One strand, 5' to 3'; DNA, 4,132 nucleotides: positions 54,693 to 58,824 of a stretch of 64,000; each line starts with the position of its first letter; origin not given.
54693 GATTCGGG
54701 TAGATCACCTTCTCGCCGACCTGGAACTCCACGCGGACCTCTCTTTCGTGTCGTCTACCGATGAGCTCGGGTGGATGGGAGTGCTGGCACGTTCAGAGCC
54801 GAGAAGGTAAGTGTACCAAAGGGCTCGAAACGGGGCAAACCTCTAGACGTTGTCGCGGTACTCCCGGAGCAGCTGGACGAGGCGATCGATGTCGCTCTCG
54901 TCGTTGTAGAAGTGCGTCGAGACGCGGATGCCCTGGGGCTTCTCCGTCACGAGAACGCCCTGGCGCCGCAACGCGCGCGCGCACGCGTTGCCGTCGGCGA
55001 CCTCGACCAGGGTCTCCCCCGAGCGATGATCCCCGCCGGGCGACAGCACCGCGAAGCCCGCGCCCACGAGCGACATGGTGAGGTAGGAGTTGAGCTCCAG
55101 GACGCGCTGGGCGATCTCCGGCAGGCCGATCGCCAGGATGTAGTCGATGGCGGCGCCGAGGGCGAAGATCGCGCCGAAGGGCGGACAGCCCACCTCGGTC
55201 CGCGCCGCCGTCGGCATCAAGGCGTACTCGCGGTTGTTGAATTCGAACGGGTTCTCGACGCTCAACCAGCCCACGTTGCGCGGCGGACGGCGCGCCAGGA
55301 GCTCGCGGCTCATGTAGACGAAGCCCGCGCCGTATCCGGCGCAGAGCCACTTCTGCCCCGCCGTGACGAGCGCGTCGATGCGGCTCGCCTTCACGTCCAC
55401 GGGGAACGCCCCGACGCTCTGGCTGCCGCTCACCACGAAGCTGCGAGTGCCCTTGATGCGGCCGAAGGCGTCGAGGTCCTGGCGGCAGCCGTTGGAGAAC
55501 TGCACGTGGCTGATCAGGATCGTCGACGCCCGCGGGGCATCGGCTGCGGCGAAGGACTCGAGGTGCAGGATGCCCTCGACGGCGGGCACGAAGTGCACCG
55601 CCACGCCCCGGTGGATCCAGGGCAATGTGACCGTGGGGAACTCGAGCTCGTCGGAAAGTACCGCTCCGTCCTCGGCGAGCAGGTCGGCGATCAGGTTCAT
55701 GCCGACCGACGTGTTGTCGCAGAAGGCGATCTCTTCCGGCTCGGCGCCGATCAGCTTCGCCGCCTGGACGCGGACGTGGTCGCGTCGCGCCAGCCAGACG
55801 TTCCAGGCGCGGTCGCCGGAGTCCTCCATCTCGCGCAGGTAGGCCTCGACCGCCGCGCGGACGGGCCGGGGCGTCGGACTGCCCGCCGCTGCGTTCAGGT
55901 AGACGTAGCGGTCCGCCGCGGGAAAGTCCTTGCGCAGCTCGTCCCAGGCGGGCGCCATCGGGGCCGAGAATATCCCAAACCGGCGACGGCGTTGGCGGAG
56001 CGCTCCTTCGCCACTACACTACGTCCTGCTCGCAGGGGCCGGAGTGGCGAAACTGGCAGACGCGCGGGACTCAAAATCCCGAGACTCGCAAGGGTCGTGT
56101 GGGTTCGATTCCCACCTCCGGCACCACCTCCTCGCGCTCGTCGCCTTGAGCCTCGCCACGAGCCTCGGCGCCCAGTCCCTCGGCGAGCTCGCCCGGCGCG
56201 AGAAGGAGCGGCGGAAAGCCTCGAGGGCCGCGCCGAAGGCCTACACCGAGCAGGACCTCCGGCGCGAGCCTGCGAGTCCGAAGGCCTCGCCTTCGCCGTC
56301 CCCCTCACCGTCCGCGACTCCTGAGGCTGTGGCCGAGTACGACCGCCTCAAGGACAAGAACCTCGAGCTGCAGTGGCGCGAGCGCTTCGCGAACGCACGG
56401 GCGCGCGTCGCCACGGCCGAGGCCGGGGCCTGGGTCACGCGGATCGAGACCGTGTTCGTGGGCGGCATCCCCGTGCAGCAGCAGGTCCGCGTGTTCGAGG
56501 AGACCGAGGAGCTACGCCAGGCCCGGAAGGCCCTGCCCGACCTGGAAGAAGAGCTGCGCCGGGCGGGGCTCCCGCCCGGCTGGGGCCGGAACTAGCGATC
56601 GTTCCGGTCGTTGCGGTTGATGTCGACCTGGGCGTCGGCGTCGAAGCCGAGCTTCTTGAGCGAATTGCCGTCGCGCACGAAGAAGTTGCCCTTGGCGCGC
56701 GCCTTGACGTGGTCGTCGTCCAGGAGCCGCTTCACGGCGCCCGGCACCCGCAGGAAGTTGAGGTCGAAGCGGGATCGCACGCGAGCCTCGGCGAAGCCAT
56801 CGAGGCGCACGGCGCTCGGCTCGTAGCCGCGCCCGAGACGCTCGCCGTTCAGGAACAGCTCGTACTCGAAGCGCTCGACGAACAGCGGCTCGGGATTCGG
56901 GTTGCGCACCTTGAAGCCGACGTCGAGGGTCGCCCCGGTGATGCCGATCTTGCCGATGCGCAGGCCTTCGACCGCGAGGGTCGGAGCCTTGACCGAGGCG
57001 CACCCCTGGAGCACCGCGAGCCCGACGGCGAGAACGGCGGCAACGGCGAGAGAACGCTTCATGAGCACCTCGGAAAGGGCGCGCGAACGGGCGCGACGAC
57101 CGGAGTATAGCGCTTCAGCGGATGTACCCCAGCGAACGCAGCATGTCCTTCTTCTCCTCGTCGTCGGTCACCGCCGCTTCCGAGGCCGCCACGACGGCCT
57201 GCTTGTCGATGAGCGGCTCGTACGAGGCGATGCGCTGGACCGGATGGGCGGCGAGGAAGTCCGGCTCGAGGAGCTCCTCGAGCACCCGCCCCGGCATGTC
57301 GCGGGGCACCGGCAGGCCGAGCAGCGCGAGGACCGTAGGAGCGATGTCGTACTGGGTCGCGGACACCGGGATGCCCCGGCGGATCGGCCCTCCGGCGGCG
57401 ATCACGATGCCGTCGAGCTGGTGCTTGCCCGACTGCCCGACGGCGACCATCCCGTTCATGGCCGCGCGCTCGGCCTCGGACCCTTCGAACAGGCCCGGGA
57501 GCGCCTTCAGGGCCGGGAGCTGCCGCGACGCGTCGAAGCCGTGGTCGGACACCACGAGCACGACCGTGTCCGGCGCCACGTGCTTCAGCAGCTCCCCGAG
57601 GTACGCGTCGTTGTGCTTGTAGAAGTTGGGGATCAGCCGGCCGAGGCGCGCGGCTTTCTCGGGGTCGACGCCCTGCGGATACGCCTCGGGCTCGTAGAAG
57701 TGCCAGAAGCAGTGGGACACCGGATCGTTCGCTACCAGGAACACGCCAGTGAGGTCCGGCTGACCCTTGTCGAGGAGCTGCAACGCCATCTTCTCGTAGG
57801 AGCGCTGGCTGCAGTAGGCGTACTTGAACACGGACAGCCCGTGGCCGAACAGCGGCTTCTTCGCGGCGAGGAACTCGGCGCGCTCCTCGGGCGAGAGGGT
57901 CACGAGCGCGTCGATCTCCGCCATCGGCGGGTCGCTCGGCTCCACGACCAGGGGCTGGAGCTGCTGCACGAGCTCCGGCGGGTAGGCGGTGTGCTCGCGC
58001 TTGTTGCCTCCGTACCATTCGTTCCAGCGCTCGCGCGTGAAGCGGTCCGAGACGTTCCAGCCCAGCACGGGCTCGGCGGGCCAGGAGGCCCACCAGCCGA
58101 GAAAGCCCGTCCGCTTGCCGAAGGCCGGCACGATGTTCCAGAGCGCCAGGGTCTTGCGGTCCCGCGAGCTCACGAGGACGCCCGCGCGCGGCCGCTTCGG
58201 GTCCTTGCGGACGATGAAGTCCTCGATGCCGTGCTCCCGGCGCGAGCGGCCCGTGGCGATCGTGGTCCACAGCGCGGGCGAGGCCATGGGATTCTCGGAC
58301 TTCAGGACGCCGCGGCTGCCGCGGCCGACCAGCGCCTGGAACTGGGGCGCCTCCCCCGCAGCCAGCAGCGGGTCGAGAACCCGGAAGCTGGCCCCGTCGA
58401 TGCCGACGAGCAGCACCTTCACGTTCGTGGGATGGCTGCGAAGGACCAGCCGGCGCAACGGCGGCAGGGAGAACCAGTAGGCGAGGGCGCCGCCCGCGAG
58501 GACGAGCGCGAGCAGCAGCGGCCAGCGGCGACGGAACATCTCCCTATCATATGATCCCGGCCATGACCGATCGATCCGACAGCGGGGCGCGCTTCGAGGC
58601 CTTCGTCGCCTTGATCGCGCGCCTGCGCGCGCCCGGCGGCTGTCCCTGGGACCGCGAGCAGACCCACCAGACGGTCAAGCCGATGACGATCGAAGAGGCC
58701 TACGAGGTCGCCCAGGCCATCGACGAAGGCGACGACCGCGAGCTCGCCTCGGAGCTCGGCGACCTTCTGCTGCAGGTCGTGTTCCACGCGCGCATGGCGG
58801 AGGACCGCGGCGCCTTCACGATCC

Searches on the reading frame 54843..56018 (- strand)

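Call 78: search_protein_families(library=pfam, proteins=[window:54843-56018:-], max_evalue=0.00001)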
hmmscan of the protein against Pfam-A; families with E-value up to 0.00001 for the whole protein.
window:54843-56018:- (391 aa): 1 family
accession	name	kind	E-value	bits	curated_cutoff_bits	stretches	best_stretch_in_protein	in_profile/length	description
PF00266.25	Aminotran_5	-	3.5e-34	118.8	21.5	1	39-380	1-371/371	Aminotransferase class-V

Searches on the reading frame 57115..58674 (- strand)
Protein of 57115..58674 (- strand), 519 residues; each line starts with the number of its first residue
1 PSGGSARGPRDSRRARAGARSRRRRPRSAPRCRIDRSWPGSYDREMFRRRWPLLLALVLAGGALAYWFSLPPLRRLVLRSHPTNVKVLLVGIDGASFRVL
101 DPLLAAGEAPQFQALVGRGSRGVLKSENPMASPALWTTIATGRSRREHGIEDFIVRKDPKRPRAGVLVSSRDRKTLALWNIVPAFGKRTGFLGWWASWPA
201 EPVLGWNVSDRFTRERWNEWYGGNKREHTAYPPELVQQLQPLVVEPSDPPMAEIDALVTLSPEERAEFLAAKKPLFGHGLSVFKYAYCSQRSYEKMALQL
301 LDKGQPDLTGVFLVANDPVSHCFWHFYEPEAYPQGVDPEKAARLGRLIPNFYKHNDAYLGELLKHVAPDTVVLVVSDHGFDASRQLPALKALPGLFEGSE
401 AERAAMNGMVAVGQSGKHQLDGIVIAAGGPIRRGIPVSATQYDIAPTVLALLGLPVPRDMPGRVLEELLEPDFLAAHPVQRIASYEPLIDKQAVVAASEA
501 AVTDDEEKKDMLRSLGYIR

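Call 78: search_protein_families(library=pfam, proteins=[window:57115-58674:-], max_evalue=0.00001)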
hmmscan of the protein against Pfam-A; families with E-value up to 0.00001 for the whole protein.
window:57115-58674:- (519 aa): 1 family
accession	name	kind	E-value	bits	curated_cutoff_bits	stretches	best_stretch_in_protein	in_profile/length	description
PF01663.27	Phosphodiest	-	6.9e-20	72.4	23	1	87-383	1-224/342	Type I phosphodiesterase / nucleotide pyrophosphatase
